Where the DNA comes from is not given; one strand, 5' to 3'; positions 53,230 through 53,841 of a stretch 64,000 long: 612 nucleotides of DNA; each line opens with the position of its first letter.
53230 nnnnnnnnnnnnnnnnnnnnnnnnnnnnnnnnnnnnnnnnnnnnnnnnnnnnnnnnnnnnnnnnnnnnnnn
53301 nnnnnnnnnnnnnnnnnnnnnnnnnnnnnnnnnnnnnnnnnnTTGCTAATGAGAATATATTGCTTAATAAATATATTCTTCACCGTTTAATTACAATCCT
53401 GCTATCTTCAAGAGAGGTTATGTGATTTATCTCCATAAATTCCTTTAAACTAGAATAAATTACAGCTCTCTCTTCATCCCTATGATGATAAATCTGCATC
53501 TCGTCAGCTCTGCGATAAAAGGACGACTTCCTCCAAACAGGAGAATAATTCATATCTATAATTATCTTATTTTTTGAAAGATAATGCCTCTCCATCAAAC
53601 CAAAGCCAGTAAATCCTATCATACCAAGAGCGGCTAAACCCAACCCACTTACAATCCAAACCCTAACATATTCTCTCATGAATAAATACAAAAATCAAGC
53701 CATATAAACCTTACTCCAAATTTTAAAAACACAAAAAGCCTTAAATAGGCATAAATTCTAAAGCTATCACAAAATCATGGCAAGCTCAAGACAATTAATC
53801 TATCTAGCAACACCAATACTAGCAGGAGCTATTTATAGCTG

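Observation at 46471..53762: Duplicated [small single-TM protein + dockerin protein] cassette with a conserved 100-nt 5' module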

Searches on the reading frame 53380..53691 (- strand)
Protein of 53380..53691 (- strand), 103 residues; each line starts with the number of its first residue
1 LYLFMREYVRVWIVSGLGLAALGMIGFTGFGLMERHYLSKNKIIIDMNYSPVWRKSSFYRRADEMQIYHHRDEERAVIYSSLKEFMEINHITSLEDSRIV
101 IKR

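Call 9: search_protein_families(library=pfam, proteins=[window:53380-53691:-], max_evalue=0.01)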
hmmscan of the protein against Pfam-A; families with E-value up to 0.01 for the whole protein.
window:53380-53691:- (103 aa): 0 families

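Call 15: find_encoding_contigs(protein=window:53380-53679:-, flank=10000, max_places=10)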
Protein window:53380-53679:- (99 aa): 3 contigs read that carry it; 3 places shown.
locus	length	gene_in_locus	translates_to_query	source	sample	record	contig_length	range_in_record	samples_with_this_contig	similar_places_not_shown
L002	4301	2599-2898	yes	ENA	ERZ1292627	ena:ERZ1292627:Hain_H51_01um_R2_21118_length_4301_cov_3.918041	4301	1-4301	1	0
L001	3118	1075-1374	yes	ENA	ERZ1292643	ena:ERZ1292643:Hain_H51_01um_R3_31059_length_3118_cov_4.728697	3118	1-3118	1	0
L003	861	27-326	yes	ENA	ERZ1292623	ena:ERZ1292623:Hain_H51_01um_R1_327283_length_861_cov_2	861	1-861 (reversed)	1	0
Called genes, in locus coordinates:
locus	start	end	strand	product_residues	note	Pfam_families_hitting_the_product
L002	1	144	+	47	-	?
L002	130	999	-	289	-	PF08241:Methyltransf_11 (faint), PF01555:N6_N4_Mtase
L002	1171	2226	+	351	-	PF00353:HemolysinCabind (faint)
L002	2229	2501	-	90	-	-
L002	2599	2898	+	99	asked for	-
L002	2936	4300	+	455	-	?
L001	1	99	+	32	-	?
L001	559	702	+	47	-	-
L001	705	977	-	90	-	-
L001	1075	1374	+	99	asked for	-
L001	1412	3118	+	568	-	?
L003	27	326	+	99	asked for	-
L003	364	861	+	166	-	?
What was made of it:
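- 53380..53679 (-): Small gene B: 99 aa, the same N-terminal helix plus a beta-rich C-terminal domain of about 55 aa (motif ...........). Called as a 99-aa gene (call 15).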

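Call 16: find_homologous_proteins(query=window:53380-53679:-, max_evalue=10)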
Query window:53380-53679:- (99 aa): 1 proteins with E <= 10 among 1 candidates.
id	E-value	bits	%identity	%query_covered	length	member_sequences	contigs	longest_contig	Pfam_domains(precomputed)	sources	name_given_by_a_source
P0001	5.2e-59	214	100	100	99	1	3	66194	-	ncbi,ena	-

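Call 21: search_protein_representatives(alignment_id=A2)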
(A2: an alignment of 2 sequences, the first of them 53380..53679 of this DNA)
Query: 2 sequences, 103 profile positions. Proteins with E-value up to 0.001 (for the whole library): 3; up to 1e-10: 2; up to 1e-30: 1. The best 3 are listed.
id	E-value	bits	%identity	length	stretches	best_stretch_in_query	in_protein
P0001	2.1e-54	198.5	-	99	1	1-103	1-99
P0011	3.8e-26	107.8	-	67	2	1-51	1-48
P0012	2.3e-08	50.7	-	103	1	1-93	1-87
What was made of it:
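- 53380..53679 (-): Homologous to P0012 (profile E 2.3e-8, call 21).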

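Call 24: find_encoding_contigs(protein=P0012, flank=10000, max_places=10)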
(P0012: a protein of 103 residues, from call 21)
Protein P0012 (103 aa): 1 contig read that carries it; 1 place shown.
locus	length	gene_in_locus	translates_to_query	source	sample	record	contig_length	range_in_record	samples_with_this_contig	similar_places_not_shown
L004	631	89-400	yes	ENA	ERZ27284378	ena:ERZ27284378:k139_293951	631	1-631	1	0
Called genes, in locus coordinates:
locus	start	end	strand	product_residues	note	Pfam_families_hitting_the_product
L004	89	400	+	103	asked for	-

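Call 26: find_encoding_contigs(protein=P0011, flank=10000, max_places=10)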
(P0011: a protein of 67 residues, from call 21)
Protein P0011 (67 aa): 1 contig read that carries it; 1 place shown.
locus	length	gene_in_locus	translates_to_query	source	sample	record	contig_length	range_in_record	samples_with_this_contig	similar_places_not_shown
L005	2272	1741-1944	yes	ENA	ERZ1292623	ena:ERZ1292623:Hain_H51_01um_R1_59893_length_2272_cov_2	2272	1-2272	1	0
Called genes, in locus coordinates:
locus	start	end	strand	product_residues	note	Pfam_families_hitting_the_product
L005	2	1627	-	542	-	?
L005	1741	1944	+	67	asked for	-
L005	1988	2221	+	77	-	-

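Call 32: find_related_loci(query=A5, collection=genome_contigs, flank=6000)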
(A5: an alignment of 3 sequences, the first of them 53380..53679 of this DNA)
Query A5 (99 aa) in genome_contigs; peptide patterns used: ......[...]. (x = any residue, [..] = any of these).
10 stretches matched a pattern, but none encodes a relative of the query by tblastn (E <= 1e-3).

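Call 43: find_encoding_contigs(protein=P0013, flank=3000, max_places=10)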
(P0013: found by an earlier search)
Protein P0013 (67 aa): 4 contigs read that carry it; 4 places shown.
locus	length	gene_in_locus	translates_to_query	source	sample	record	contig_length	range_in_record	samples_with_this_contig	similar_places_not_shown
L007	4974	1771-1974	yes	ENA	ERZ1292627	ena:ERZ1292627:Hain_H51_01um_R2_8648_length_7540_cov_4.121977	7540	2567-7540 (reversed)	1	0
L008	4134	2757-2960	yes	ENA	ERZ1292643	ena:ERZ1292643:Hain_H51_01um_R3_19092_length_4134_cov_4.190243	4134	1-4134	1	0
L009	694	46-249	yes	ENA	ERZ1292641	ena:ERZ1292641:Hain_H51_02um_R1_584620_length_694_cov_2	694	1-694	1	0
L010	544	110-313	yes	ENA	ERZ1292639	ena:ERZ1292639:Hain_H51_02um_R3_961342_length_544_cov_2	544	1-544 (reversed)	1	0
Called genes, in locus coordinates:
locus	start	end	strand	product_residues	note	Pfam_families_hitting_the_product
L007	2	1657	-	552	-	?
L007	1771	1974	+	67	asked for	-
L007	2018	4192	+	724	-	-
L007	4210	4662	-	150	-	PF01850:PIN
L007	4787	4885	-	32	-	-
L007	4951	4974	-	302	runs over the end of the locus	PF03193:RsgA_GTPase (faint), PF00025:Arf (faint), PF01926:MMR_HSR1, PF02421:FeoB_N, PF16897:MMR_HSR1_Xtn, PF02824:TGS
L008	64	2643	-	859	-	-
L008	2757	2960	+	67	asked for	-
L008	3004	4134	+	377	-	?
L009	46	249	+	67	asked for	-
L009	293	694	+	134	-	?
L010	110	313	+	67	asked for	-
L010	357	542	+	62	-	?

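Call 44: find_encoding_contigs(protein=P0014, flank=3000, max_places=10)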
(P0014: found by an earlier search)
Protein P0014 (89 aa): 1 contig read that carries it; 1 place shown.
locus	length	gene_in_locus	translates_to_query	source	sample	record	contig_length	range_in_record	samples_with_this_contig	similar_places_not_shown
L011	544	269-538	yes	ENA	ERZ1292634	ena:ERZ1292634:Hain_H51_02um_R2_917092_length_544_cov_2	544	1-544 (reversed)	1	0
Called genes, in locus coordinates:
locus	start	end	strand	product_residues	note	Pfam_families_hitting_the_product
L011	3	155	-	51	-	?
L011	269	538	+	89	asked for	-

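Call 51: find_homologous_proteins(query=P0012, max_evalue=10)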
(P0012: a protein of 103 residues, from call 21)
Query P0012 (103 aa): 1 proteins with E <= 10 among 1 candidates.
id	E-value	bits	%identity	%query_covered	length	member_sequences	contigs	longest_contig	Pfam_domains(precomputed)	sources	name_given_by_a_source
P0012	2.8e-62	225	100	100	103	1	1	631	-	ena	-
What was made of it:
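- L004 comes from another sample, its protein is 39% identical to small B and it has no closer relative in the collection (calls 24, 51), yet its core is 50/51 identical.
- Tried and rejected: Small-protein searches found only the two window proteins (small A as a near-identical strain variant) and P0012 (calls 16, 21, 51).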

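Call 61: predict_structure(alignment_id=A4)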
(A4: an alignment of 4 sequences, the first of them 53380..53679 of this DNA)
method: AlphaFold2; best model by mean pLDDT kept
length: 99 residues; sequences in the alignment: 4
mean_pLDDT: 49.6   pTM: 0.21
mean pLDDT of the five models: 49.6, 47.9, 47.0, 45.7, 41.8
residues with pLDDT >= 90: 0; 70-90: 4; 50-70: 38; < 50: 57
segments of 3 or more residues with pLDDT < 50: 30-53, 55-62, 64-74, 88-99
pLDDT, mean of each block of 10 residues (from residue 1): 67 66 54 44 42 44 44 48 51 35
secondary structure, 60 per line:
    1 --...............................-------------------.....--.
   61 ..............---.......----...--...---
elements in order: H3-33 E53-57 E60-67 E71-74 H78-84 E89-91 E94-96
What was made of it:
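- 53380..53679 (-): Low-confidence model with helix 3-33 followed by strands (call 61).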

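Call 70: find_related_loci(query=A5, collection=viral_contigs, flank=3000)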
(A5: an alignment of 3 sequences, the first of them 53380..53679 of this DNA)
Query A5 (99 aa) in viral_contigs; peptide patterns used: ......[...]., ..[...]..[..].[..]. (x = any residue, [..] = any of these).
41 stretches matched a pattern, but none encodes a relative of the query by tblastn (E <= 1e-3).
